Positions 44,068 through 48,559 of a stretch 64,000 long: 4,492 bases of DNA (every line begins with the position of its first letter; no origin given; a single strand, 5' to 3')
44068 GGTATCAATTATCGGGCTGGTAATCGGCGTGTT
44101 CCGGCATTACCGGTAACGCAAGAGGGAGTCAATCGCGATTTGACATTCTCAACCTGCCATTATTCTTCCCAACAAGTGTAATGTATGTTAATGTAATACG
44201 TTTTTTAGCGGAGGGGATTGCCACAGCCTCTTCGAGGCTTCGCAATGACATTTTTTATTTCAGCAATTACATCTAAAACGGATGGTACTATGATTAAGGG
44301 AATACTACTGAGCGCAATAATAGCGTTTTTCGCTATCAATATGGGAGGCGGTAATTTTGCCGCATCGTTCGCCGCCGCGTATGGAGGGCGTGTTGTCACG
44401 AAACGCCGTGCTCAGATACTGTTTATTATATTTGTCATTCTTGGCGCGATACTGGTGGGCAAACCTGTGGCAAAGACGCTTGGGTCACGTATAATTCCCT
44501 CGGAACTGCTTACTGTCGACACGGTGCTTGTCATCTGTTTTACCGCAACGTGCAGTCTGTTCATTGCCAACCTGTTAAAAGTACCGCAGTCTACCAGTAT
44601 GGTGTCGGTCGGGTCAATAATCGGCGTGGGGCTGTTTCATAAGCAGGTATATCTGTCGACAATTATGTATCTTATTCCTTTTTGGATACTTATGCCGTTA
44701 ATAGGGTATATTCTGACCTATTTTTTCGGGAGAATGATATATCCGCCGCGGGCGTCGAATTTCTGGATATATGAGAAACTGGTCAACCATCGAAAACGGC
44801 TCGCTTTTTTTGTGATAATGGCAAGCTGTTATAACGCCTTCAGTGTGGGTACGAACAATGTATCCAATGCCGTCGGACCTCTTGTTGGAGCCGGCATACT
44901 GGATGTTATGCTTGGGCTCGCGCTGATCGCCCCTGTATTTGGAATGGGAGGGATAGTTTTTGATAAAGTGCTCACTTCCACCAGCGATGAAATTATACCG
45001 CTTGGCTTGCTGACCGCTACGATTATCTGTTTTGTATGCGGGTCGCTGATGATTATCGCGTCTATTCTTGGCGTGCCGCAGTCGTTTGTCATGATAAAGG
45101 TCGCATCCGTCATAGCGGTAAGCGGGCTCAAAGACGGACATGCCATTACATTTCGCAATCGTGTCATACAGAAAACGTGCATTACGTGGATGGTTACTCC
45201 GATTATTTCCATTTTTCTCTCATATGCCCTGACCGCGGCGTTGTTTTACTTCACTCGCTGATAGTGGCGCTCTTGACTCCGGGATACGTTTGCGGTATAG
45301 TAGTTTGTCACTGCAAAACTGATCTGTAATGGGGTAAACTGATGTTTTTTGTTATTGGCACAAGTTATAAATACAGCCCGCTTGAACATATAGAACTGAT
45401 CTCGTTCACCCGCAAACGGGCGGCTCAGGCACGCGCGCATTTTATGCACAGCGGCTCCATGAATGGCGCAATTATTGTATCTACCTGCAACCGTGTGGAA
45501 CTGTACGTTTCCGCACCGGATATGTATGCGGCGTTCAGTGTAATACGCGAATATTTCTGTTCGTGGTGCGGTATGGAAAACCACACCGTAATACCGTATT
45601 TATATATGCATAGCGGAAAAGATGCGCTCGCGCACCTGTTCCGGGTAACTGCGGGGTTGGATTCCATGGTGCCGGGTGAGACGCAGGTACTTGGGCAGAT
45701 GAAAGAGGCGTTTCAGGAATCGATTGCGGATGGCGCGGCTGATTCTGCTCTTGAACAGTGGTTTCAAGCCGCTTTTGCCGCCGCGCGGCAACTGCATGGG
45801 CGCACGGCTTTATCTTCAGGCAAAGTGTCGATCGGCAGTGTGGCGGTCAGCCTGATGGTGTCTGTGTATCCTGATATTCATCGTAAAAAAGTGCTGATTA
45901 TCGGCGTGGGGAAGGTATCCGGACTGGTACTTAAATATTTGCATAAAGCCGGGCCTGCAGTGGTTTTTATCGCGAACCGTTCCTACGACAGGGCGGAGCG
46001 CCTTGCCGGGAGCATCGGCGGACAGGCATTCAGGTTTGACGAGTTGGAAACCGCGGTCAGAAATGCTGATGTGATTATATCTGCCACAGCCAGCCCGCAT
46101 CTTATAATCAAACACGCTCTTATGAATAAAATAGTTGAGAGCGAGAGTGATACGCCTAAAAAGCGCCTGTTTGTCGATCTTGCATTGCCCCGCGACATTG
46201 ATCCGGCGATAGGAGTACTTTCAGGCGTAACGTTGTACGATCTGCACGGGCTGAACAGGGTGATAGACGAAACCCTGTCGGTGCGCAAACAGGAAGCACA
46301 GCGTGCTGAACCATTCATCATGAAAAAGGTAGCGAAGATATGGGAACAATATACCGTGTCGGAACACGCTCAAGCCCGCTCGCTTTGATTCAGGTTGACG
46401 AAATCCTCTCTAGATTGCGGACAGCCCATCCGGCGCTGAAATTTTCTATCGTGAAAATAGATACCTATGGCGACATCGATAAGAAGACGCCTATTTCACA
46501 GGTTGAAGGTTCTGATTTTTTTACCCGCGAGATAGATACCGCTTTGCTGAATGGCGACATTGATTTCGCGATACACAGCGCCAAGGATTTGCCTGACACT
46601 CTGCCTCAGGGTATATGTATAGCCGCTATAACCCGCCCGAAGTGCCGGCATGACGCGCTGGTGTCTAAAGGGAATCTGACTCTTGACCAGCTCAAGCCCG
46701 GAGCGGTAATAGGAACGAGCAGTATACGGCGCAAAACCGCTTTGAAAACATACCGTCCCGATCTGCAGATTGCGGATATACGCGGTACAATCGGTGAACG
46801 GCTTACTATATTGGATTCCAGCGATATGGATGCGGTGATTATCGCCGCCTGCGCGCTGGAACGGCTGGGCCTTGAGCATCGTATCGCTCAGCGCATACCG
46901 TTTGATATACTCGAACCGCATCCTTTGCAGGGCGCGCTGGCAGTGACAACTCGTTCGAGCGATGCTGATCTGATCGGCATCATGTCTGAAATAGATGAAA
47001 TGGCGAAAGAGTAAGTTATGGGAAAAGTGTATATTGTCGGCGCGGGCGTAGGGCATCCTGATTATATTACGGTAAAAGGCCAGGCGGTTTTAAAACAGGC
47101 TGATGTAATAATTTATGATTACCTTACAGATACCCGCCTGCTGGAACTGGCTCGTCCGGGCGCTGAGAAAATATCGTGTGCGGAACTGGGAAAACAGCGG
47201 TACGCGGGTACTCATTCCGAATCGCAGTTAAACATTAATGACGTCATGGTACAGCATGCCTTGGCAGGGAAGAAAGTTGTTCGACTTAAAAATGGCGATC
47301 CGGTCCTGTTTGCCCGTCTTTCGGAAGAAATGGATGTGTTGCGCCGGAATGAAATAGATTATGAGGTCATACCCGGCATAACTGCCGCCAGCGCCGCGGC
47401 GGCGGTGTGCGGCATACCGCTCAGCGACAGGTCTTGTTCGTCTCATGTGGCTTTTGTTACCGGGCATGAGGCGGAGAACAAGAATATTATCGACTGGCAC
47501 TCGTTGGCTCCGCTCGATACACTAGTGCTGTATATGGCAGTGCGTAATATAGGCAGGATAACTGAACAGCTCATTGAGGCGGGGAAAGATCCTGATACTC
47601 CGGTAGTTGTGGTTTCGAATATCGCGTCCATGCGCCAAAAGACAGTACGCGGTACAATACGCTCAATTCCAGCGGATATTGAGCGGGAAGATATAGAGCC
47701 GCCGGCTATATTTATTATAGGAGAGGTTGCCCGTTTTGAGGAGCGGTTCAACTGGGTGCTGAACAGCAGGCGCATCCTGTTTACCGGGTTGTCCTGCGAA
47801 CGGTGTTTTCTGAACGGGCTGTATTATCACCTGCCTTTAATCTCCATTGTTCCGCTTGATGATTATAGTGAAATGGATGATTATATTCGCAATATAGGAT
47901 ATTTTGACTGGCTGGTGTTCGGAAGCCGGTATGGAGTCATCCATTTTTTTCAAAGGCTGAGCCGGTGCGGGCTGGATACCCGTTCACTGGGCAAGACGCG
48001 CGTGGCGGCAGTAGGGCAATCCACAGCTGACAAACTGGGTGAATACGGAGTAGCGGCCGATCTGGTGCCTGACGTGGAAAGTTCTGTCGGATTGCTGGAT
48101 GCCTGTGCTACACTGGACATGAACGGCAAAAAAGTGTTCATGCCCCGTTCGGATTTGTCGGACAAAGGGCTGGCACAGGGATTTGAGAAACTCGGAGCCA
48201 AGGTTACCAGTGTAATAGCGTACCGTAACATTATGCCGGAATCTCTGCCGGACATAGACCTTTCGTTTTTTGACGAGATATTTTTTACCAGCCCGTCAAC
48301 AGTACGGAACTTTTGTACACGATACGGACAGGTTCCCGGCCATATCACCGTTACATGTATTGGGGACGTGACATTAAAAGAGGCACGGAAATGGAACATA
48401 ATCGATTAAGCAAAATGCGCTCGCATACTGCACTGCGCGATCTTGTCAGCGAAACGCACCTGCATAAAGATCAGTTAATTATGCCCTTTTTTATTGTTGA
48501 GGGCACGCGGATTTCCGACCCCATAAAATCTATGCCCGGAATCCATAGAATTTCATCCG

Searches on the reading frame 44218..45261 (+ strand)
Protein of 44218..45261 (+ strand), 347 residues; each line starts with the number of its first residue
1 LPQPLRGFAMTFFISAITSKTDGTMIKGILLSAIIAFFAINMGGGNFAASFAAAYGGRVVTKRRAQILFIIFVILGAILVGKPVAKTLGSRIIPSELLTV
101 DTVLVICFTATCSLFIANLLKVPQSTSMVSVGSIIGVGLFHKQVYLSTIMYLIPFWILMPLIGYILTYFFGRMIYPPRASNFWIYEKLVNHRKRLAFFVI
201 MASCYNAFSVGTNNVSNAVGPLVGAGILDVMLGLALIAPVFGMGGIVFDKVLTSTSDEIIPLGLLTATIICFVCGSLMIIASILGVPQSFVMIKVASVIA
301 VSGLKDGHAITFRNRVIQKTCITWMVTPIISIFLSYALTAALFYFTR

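Call 71: search_protein_families(library=pfam, proteins=[window:44218-45261:+], max_evalue=0.00001)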
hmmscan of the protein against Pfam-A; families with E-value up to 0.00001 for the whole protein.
window:44218-45261:+ (347 aa): 1 family
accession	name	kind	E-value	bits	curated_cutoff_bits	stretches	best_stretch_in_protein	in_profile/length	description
PF01384.25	PHO4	-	9.7e-36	123.9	33.7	1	43-335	2-350/350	Phosphate transporter family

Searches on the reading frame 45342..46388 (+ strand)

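Call 108: search_protein_families(library=pfam, max_evalue=0.00001, proteins=[window:45342-46388:+])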
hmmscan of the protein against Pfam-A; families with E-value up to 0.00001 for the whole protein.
window:45342-46388:+ (348 aa): 3 families
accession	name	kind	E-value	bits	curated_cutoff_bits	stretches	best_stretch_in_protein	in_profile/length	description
PF05201.20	GlutR_N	-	5.2e-40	137.1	27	1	5-154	1-150/151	Glutamyl-tRNAGlu reductase, N-terminal domain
PF01488.26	Shikimate_DH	-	2.7e-34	118.7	24.3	1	175-307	6-138/138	Shikimate / quinate 5-dehydrogenase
PF03807.23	F420_oxidored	-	3.4e-06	28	21.6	0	183-253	1-71/94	NADP oxidoreductase coenzyme F420-dependent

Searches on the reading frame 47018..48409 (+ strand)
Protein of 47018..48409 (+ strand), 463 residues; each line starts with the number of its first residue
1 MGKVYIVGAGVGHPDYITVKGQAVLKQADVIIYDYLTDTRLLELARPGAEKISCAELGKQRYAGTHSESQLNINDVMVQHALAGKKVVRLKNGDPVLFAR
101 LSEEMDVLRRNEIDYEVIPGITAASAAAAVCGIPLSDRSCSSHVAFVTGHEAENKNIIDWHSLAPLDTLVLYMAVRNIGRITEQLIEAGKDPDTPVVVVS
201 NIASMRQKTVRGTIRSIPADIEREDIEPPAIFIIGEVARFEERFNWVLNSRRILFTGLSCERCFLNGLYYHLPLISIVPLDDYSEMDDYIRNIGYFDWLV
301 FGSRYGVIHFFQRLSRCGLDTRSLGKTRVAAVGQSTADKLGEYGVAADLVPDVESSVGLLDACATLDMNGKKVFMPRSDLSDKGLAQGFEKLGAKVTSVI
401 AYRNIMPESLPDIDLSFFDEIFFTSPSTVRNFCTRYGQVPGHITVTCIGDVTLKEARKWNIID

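Call 71: search_protein_families(library=pfam, proteins=[window:47018-48409:+], max_evalue=0.00001)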
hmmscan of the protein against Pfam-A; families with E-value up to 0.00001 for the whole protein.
window:47018-48409:+ (463 aa): 2 families
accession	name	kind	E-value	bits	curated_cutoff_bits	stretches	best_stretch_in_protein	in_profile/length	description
PF00590.25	TP_methylase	-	5.5e-51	174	27.8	1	3-217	1-211/212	Tetrapyrrole (Corrin/Porphyrin) Methylases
PF02602.20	HEM4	-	2.2e-41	142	27.5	1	271-461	16-215/231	Uroporphyrinogen-III synthase HemD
